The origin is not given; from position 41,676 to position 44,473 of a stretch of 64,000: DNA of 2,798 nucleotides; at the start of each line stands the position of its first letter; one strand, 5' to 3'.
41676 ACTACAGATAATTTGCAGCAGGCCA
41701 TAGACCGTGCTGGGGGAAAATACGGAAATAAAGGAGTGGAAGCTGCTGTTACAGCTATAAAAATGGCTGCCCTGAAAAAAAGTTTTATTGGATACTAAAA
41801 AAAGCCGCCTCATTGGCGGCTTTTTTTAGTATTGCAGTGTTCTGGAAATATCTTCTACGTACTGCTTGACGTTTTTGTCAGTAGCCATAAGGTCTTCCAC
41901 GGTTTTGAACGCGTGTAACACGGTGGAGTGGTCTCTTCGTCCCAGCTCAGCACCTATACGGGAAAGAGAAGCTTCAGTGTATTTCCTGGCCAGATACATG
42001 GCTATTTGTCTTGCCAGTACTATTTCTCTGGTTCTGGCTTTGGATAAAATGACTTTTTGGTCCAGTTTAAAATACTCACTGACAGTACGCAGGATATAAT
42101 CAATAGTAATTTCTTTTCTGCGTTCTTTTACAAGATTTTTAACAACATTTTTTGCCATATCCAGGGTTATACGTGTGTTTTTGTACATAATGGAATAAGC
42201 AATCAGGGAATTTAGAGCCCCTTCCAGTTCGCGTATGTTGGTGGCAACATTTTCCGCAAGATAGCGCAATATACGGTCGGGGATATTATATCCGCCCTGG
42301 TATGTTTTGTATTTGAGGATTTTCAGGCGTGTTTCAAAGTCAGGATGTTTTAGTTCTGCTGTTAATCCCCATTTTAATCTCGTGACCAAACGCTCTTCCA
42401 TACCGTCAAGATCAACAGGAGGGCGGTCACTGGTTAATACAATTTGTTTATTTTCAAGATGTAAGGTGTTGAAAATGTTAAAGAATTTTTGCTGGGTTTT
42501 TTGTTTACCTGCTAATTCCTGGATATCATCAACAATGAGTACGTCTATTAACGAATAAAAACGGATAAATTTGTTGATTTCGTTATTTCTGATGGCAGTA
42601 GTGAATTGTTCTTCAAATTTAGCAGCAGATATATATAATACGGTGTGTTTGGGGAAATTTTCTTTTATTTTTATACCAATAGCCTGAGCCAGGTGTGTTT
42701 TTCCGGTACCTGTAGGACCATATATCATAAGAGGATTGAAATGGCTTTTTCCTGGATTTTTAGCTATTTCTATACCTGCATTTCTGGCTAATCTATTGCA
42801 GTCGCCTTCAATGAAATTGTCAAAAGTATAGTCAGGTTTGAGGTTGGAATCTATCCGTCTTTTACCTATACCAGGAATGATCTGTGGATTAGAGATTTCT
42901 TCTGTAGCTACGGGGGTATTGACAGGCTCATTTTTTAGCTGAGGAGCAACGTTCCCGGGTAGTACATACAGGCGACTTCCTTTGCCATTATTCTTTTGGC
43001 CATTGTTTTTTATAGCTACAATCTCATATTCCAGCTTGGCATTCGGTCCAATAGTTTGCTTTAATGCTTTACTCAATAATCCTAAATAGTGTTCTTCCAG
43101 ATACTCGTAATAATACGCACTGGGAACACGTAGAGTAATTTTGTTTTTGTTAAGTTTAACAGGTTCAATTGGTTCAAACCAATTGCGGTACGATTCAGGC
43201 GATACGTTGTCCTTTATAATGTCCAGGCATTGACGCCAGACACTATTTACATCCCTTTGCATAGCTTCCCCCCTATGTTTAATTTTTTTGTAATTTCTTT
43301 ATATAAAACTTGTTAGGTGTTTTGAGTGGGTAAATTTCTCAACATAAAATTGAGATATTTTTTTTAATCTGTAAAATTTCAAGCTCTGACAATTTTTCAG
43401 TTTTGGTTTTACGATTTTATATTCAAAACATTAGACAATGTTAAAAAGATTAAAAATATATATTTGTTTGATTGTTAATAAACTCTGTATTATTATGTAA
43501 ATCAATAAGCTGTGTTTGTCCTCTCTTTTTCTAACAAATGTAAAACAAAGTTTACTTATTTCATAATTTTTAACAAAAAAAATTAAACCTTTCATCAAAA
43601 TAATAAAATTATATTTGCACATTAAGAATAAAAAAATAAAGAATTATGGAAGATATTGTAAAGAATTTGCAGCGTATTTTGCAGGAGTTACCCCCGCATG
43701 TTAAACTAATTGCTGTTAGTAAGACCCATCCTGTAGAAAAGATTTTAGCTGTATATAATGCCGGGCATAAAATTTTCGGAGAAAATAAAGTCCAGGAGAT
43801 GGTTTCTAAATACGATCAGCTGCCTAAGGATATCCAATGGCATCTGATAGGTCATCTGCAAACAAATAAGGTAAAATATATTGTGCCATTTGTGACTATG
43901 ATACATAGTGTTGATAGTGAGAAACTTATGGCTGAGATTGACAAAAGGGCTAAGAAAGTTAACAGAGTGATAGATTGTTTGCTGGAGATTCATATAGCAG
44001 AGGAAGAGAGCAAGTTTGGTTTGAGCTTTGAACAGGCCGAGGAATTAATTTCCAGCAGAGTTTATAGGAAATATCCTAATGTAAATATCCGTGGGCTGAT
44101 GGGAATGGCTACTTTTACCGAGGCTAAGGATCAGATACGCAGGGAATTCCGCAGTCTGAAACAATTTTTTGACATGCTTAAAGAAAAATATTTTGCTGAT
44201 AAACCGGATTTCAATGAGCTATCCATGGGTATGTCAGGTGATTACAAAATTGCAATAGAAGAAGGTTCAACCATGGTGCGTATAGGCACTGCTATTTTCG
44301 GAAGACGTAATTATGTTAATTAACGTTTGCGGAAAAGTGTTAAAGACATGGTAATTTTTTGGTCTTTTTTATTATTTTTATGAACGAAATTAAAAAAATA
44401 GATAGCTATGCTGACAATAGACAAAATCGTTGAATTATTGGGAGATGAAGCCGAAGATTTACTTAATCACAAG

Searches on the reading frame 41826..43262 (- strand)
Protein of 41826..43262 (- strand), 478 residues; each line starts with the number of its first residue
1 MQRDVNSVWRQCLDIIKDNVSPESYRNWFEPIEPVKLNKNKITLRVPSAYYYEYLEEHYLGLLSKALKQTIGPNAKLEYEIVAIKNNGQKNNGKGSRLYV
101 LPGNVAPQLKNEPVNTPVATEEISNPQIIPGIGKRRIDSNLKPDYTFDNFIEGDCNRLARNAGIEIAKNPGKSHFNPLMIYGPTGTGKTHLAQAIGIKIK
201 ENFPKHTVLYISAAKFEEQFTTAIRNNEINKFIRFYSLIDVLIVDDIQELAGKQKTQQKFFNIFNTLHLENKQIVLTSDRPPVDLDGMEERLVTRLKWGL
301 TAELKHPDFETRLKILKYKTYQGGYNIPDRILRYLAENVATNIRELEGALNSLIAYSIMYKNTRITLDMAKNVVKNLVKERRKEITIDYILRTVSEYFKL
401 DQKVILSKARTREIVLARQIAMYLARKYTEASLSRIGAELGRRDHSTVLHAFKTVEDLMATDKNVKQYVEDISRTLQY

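Call 102: search_protein_families(library=pfam, proteins=[window:41826-43262:-], max_evalue=0.0001)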
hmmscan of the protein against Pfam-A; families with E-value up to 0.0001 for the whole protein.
window:41826-43262:- (478 aa): 8 families
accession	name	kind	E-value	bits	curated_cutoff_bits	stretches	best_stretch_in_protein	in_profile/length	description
PF00308.24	Bac_DnaA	-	5.7e-60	202.6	23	1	141-302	1-161/162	Bacterial DnaA ATPAse domain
PF08299.17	Bac_DnaA_C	-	4.5e-28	97.5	31.5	1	387-455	1-69/69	Bacterial dnaA protein helix-turn-helix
PF11638.13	DnaA_N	-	6.2e-16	58.3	24.6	1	6-68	1-64/65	DnaA N-terminal domain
PF01695.23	IstB_IS21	-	4e-12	46.6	24.1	1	178-281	95-195/238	IstB-like ATP binding protein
PF00004.35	AAA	-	1.1e-07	32.8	21.2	1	179-269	2-97/131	ATPase family associated with various cellular activities (AAA)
PF00910.28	RNA_helicase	-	3.6e-05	24.6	21.5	1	179-268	2-79/105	RNA helicase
PF22688.2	Hda_lid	-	4.6e-05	23.8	27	0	311-372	3-63/65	Hda, lid domain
PF13401.12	AAA_22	-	9.5e-05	23.2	27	0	177-215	7-43/130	AAA domain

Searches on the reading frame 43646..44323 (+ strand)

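Call 102: search_protein_families(library=pfam, proteins=[window:43646-44323:+], max_evalue=0.0001)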
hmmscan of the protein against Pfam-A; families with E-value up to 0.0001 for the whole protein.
window:43646-44323:+ (225 aa): 1 family
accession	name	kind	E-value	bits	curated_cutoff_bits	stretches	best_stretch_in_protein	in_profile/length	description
PF01168.26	Ala_racemase_N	-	7.5e-20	72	24.1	1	3-220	5-218/220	Alanine racemase, N-terminal domain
